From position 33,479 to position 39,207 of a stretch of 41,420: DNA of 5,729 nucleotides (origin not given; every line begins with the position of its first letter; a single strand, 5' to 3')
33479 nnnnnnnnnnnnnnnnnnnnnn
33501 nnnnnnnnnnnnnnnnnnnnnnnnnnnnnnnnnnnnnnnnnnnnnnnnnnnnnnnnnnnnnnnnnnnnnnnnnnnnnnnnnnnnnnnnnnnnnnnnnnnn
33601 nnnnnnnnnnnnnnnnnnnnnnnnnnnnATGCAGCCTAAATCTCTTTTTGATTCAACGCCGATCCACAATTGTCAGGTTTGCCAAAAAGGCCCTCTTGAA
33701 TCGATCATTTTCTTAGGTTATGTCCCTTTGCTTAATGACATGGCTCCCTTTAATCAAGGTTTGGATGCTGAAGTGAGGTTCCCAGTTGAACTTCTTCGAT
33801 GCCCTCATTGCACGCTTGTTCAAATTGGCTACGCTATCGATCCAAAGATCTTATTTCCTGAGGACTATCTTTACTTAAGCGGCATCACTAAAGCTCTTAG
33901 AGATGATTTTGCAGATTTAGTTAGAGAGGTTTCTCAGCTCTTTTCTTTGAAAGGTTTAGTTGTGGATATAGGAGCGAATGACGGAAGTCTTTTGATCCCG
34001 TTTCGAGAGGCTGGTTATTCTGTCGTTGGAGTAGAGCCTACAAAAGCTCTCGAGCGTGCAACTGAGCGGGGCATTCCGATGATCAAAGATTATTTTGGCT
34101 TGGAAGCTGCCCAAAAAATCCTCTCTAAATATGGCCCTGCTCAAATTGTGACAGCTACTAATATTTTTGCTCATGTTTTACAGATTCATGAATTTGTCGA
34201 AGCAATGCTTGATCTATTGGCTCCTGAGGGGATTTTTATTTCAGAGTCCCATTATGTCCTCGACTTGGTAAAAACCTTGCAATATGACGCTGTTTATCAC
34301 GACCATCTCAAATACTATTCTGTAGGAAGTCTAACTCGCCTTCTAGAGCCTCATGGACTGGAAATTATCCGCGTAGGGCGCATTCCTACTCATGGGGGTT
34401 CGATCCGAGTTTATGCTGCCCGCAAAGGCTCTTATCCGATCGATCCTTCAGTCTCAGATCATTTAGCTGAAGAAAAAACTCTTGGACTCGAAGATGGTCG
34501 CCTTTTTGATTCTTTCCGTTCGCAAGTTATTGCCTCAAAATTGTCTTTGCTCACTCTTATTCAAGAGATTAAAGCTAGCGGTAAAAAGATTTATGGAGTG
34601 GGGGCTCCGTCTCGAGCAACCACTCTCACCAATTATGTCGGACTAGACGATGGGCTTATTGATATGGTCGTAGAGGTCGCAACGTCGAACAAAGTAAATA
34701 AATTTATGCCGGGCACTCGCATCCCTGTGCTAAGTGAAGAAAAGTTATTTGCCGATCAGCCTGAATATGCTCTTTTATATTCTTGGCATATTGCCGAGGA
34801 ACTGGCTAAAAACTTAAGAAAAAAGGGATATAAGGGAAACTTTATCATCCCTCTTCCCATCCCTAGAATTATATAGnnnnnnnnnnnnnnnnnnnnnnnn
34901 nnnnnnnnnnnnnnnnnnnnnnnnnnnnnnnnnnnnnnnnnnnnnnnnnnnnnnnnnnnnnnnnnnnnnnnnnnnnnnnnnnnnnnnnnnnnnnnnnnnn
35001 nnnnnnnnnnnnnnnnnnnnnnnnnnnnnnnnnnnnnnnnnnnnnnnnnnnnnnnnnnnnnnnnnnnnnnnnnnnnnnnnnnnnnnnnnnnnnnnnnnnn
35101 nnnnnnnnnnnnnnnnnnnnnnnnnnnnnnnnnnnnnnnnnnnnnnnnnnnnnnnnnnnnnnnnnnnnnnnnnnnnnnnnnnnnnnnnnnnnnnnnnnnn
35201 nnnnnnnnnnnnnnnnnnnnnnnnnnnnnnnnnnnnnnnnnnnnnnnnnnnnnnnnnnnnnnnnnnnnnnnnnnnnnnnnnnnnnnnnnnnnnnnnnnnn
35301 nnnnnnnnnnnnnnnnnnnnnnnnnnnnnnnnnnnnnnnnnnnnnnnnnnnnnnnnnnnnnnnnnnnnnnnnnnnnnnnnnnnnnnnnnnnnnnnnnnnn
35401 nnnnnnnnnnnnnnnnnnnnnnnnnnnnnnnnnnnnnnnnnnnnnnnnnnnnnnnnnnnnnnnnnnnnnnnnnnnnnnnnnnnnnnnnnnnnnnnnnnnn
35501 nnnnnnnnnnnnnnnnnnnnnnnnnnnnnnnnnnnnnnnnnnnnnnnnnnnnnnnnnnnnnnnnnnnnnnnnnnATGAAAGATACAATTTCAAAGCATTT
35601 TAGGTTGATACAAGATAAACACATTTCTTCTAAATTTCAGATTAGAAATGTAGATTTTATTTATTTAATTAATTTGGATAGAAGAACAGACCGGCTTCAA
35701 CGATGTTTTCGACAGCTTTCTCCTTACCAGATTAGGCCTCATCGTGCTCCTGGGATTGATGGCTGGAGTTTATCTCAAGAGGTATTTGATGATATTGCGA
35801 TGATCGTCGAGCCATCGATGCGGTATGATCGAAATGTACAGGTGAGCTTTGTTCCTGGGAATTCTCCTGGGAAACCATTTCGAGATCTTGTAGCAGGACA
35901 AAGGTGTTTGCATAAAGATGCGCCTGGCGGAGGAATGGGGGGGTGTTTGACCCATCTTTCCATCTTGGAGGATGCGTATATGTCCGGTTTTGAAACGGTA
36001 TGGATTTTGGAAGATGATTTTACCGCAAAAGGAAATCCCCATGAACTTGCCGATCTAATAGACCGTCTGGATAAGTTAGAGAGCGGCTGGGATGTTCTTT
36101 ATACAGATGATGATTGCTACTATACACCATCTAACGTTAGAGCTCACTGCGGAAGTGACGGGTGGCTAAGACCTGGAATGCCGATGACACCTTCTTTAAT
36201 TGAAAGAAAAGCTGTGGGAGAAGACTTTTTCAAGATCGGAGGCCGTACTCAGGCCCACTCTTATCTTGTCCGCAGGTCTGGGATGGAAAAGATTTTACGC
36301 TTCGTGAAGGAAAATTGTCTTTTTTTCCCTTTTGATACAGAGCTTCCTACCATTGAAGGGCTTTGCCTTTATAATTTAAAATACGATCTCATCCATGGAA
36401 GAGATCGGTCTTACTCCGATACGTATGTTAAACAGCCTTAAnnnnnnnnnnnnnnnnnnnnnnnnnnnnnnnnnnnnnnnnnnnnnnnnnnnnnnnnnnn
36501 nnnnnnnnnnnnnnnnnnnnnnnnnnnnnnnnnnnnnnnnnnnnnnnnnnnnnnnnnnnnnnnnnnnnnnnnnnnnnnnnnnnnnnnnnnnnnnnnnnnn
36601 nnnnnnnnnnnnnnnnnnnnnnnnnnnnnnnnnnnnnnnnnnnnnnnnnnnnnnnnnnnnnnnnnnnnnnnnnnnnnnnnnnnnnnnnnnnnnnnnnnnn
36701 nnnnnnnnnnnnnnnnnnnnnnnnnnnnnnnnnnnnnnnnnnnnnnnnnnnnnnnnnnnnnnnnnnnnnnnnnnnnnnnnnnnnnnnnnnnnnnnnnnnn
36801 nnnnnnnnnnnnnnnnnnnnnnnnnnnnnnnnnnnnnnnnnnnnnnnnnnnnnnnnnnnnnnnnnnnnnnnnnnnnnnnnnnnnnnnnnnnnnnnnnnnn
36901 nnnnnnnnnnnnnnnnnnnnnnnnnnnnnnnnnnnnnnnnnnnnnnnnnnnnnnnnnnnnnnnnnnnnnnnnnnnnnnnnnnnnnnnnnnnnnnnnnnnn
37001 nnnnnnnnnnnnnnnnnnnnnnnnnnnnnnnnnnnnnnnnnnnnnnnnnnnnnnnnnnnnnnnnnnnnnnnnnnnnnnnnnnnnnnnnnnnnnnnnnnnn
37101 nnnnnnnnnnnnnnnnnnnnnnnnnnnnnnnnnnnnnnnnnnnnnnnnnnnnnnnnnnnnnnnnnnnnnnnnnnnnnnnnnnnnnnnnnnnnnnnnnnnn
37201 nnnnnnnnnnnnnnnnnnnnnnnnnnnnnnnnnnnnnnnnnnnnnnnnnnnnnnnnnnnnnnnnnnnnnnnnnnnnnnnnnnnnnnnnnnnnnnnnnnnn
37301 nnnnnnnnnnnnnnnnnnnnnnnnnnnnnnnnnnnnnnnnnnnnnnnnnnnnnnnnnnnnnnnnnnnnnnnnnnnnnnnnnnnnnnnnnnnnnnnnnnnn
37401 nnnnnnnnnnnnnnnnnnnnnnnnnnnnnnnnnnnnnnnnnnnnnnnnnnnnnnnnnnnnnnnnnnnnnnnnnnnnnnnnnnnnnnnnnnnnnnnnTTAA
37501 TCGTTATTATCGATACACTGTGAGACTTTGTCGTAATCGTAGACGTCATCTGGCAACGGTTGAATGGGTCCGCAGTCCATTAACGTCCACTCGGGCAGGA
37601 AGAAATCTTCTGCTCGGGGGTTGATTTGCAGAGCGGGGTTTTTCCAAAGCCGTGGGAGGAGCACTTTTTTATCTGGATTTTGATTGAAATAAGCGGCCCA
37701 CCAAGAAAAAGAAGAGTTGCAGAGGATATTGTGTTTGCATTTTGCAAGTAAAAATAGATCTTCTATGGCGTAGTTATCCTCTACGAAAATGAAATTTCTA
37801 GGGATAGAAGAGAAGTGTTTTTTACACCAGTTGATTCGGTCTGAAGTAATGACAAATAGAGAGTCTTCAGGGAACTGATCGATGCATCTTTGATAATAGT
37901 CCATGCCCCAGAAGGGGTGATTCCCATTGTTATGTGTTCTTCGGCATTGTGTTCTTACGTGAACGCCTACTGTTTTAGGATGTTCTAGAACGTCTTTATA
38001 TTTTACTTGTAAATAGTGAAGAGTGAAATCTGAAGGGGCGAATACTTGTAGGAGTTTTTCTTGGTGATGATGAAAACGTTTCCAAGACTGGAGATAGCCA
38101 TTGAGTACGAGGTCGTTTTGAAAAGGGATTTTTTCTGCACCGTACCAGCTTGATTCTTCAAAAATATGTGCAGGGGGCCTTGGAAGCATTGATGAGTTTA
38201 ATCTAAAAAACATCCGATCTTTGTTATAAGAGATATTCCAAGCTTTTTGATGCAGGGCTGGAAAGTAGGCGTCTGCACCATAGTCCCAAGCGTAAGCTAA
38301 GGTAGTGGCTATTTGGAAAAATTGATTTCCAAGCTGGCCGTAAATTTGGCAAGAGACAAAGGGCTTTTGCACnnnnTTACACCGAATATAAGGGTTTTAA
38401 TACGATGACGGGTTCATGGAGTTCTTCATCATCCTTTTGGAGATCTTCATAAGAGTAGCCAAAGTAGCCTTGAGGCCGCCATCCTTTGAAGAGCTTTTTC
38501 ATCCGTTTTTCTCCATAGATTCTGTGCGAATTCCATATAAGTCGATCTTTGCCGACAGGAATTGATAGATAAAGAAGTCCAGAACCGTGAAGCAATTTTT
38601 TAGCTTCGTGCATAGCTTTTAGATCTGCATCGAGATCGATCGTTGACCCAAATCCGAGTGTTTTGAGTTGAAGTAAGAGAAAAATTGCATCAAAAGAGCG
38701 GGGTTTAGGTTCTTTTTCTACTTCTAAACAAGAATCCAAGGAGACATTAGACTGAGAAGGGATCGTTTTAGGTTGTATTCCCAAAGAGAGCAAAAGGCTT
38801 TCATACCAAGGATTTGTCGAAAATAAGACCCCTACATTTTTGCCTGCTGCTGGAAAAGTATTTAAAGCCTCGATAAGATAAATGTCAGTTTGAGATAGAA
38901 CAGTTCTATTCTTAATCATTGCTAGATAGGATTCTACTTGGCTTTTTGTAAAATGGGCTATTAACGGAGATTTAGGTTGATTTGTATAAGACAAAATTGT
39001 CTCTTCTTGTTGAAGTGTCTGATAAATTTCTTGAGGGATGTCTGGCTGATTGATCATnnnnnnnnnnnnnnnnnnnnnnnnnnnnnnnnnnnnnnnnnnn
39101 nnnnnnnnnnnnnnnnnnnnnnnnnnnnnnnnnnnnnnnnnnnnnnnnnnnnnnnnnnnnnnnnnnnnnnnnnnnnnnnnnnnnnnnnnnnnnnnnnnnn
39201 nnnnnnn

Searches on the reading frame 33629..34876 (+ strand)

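Call 46: search_protein_families(library=pfam, proteins=[window:33629-34876:+])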
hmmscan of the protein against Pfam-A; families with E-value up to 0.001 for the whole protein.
window:33629-34876:+ (415 aa): 5 families
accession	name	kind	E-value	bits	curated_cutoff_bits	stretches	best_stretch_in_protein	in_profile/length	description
PF08484.17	Methyltransf_14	-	2.3e-42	144.9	23.5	1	253-410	1-160/160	C-methyltransferase C-terminal domain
PF13489.12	Methyltransf_23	-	8.1e-19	68.4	27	1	91-248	6-163/164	Methyltransferase domain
PF08421.16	Methyltransf_13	-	7.6e-11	42.5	31.3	1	15-76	1-62/62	Putative zinc binding domain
PF08242.18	Methyltransf_12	-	1.5e-06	29.2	30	1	112-203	1-98/98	Methyltransferase domain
PF08241.18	Methyltransf_11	-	0.00089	20.3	21.2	0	112-204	1-94/95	Methyltransferase domain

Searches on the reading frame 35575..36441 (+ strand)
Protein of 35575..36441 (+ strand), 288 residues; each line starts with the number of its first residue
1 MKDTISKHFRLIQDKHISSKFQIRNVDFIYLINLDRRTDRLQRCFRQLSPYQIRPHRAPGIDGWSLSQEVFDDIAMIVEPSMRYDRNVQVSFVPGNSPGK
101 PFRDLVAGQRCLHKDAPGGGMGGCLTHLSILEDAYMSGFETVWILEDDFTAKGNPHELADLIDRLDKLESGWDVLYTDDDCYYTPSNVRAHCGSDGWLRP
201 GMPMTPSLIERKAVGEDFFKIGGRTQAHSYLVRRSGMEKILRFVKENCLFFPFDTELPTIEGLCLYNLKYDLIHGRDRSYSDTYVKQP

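Call 12: search_protein_families(library=pfam, proteins=[window:35575-36441:+])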
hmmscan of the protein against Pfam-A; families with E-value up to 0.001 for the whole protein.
window:35575-36441:+ (288 aa): 1 family
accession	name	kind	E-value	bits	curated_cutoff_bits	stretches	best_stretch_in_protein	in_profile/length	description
PF01755.23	Glyco_transf_25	-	0.00016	22.1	24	0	28-169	3-117/199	Glycosyltransferase family 25 (LPS biosynthesis protein)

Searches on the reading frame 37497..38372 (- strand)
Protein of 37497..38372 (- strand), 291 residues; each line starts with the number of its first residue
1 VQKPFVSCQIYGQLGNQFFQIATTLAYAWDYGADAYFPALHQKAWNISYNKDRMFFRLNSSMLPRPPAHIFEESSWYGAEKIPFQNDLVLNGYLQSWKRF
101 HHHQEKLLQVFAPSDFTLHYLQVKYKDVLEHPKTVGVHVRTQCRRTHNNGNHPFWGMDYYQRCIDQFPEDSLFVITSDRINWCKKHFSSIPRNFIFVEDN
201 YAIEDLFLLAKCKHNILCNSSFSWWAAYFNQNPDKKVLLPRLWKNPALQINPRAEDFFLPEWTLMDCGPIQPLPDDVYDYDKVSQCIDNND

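Call 12: search_protein_families(library=pfam, proteins=[window:37497-38372:-])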
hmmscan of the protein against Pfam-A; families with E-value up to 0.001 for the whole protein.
window:37497-38372:- (291 aa): 1 family
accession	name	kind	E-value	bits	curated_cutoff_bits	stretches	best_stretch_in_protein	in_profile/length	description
PF01531.22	Glyco_transf_11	-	9.2e-26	91.2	23.9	1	12-263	39-295/298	Glycosyl transferase family 11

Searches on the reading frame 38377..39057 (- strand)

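Call 12: search_protein_families(library=pfam, proteins=[window:38377-39057:-])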
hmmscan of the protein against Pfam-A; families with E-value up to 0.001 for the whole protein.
window:38377-39057:- (226 aa): 1 family
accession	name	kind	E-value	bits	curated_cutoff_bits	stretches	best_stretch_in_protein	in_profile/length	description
PF03269.20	DUF268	-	8.7e-14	52.2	25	1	122-195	65-139/176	Caenorhabditis protein of unknown function, DUF268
